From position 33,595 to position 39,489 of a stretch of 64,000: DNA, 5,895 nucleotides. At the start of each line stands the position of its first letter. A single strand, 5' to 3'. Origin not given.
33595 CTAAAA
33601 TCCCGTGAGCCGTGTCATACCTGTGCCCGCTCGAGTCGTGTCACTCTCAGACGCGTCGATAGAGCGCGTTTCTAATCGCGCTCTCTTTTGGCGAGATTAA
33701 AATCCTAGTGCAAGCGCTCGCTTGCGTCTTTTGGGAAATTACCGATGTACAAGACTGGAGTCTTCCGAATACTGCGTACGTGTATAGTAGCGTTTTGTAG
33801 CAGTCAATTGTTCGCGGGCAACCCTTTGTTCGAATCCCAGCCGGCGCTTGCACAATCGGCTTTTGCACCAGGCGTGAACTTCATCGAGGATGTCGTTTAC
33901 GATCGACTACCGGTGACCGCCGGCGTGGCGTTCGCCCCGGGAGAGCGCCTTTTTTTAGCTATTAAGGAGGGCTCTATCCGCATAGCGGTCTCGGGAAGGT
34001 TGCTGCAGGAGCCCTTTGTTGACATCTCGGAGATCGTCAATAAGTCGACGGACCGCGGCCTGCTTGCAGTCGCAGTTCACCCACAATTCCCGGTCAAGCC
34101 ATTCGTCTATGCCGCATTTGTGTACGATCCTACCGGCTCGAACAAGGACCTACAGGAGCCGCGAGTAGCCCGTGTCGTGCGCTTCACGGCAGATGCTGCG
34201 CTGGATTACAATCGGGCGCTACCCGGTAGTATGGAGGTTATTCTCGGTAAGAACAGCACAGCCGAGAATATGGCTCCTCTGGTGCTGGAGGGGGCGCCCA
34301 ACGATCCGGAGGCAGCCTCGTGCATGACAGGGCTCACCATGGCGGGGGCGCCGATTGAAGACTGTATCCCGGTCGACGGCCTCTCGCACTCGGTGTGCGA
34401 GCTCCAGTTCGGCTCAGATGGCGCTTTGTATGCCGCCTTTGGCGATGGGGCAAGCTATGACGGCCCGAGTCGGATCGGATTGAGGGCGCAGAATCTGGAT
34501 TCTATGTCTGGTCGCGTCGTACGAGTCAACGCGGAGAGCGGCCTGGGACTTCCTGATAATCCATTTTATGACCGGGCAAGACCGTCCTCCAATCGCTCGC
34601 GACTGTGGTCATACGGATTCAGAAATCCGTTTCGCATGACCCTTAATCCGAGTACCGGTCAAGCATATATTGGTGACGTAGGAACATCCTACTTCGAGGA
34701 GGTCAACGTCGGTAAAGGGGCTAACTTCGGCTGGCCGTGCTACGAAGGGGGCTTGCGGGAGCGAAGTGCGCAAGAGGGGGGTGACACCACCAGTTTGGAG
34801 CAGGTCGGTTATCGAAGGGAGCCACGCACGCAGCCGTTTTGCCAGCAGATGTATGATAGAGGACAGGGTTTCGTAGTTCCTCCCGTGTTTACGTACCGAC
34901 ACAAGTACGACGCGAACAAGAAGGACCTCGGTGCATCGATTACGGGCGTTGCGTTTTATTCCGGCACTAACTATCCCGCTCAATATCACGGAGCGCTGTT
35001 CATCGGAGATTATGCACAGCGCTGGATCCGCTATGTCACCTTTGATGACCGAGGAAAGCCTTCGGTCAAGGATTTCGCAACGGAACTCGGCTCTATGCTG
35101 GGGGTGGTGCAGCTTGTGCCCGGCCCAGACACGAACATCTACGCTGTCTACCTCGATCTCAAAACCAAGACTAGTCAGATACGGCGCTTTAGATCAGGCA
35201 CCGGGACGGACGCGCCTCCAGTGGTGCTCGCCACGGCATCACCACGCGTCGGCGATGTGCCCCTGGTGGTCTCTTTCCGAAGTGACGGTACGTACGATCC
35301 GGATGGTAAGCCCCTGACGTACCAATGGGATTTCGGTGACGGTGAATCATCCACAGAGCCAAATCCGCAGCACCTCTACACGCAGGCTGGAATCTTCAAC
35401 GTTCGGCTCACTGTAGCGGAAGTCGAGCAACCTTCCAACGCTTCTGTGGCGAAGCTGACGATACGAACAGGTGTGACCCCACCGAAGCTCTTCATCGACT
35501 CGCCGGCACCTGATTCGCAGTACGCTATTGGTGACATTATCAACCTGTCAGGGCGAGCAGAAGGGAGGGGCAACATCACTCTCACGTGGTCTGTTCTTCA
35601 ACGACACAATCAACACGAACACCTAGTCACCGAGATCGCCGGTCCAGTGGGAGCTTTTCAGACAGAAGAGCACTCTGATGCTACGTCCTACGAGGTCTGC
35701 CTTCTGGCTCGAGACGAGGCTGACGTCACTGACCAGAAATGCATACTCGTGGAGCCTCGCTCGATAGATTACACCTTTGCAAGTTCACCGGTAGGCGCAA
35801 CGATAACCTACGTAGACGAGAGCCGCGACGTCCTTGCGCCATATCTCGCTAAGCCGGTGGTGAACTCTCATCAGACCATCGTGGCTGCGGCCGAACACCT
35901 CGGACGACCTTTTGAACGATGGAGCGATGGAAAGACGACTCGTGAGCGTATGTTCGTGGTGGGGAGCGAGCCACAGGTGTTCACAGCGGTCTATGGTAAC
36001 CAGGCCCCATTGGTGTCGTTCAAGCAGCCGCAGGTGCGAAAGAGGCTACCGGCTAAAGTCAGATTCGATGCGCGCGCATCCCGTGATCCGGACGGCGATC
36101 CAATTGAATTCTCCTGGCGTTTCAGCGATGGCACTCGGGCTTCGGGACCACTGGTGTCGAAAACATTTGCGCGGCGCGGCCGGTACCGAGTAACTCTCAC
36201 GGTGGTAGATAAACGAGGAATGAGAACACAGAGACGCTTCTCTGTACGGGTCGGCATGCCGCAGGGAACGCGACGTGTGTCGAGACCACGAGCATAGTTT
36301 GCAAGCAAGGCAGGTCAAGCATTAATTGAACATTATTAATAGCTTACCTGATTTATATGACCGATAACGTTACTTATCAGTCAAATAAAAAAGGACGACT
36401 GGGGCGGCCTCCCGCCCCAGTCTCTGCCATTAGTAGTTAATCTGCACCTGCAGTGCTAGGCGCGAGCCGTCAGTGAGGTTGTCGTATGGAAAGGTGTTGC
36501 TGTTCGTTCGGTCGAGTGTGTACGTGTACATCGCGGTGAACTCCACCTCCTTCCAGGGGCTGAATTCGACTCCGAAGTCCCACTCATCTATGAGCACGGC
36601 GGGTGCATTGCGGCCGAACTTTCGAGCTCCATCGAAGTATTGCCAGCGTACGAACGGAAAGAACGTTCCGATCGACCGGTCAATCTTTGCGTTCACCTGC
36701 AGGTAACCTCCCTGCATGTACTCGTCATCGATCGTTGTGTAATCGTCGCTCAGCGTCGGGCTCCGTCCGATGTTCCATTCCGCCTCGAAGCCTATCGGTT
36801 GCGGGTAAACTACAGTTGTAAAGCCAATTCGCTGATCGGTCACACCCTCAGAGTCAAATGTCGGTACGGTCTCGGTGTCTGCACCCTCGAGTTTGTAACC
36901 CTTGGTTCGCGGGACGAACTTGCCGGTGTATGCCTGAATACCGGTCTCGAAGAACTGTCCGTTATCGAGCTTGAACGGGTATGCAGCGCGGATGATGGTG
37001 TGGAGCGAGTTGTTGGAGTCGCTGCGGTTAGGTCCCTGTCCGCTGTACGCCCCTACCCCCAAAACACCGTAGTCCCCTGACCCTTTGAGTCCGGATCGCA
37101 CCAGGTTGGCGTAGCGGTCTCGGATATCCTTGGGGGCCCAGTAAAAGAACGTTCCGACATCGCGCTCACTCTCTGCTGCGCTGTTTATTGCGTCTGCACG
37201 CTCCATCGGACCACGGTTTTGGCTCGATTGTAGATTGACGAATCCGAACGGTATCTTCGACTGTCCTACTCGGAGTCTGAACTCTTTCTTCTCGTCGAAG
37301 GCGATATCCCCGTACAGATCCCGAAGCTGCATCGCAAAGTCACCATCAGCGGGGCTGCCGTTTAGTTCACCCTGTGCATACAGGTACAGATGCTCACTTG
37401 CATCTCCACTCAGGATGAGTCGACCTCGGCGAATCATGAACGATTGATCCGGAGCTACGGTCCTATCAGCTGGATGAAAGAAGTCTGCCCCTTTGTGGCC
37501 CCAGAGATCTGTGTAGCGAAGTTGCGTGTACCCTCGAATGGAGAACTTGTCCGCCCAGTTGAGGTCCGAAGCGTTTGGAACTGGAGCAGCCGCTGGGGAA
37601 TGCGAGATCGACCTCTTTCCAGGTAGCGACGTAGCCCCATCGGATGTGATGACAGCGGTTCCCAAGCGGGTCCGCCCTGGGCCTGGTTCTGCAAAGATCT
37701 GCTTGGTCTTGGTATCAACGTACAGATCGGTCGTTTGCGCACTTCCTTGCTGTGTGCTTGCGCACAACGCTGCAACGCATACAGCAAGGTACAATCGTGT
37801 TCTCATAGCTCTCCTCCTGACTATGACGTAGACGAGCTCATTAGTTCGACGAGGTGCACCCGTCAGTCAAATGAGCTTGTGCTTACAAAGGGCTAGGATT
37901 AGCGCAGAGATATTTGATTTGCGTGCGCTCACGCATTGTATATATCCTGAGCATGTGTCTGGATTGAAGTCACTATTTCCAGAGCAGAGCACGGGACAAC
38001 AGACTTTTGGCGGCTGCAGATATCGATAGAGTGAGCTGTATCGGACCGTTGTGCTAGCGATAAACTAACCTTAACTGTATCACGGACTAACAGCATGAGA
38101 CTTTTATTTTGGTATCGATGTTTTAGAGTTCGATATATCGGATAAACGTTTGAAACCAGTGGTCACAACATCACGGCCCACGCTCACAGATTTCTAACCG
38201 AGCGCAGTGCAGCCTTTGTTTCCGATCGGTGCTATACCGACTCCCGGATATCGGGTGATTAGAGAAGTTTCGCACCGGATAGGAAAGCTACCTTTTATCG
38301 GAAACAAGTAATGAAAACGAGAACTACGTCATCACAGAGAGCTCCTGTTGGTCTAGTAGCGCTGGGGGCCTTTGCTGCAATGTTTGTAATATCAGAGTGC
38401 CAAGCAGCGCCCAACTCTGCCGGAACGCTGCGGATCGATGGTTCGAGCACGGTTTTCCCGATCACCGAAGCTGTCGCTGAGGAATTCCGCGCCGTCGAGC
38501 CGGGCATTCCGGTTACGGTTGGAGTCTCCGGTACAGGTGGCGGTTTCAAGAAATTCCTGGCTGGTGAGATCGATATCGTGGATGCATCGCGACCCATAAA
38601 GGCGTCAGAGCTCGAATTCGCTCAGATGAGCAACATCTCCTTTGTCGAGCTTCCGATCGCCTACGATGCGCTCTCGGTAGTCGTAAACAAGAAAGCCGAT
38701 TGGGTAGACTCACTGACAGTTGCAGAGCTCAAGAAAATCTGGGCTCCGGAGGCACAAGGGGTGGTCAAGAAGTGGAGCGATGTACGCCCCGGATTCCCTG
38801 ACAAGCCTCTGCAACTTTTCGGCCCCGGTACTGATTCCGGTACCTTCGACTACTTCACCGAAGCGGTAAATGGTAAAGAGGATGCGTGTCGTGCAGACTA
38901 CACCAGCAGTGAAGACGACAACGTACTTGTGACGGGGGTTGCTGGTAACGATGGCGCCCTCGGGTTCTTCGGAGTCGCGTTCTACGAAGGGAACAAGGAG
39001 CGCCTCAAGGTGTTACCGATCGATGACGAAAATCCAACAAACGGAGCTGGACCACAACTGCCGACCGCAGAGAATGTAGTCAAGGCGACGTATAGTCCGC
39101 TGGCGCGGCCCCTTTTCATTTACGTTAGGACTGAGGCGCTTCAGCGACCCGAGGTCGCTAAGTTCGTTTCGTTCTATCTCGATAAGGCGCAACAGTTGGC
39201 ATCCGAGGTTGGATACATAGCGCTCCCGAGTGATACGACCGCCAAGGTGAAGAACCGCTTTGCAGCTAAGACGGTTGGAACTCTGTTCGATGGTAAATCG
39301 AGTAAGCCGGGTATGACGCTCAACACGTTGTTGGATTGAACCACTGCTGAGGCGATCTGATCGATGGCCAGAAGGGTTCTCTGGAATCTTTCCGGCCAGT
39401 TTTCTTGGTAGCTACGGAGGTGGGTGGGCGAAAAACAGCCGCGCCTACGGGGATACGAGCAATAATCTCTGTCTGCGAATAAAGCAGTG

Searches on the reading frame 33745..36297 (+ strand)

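Call 39: search_protein_families(library=pfam, proteins=[window:33745-36297:+], max_evalue=0.001)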
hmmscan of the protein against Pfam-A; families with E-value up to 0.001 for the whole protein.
window:33745-36297:+ (850 aa): 4 families
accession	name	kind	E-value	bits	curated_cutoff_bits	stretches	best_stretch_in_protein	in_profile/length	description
PF18911.6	PKD_4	-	3.1e-39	133.3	27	2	752-833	1-82/85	PKD domain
PF07995.17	GSDH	-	6.7e-33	114.8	25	2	212-341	111-230/332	Glucose / Sorbosone dehydrogenase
PF00801.26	PKD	-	8e-27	93.5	23.5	2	498-561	6-69/80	PKD domain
PF21027.3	Sde0182_C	-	9.7e-08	32.9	27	0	771-792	1-23/83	Cellulose-binding protein Sde0182, C-terminal domain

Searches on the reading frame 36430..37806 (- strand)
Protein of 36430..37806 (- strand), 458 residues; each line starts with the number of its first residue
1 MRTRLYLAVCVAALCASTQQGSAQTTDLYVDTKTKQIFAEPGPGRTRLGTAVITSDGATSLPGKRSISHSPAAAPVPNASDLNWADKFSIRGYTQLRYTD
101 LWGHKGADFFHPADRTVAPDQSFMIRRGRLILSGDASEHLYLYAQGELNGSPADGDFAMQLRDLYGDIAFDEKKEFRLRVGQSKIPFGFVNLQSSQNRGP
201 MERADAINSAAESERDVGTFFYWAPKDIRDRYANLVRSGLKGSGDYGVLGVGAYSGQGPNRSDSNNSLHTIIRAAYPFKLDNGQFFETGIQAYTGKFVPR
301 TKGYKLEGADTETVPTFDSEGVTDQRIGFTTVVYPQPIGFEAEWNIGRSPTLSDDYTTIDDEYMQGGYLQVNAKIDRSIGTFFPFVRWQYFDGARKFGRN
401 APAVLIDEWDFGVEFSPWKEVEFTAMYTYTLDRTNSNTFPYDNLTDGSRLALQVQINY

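Call 4: search_protein_families(library=pfam, proteins=[window:36430-37806:-], max_evalue=0.1)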
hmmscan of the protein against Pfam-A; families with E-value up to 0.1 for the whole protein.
window:36430-37806:- (458 aa): 1 family
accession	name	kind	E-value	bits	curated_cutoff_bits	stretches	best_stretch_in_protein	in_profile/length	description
PF07396.17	Porin_O_P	-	1.1e-29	104.2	20.9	1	108-457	10-369/370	Phosphate-selective porin O and P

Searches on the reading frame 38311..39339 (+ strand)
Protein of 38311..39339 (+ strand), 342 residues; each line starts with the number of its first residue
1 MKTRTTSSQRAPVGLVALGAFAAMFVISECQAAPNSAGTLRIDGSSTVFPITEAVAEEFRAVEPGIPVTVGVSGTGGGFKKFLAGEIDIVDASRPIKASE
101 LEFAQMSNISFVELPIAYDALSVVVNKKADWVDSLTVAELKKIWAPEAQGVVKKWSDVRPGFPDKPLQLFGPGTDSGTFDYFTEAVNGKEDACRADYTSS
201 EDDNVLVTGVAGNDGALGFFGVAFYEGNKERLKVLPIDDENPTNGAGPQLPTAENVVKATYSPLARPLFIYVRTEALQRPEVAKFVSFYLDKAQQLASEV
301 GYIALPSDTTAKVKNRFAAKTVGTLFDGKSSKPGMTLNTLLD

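Call 4: search_protein_families(library=pfam, proteins=[window:38311-39339:+], max_evalue=0.1)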
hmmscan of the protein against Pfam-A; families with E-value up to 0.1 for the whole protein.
window:38311-39339:+ (342 aa): 4 families
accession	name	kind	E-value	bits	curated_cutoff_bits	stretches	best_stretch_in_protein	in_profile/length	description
PF12849.12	PBP_like_2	-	1.3e-42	146.8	27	1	33-291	5-265/267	PBP superfamily domain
PF12727.12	PBP_like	-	9e-12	45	27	1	56-289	1-192/193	PBP superfamily domain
PF01547.30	SBP_bac_1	-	5.1e-06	27.1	26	1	50-295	8-306/307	Bacterial extracellular solute-binding protein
PF03466.25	LysR_substrate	-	0.0026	17.6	28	0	37-105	5-74/209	LysR substrate binding domain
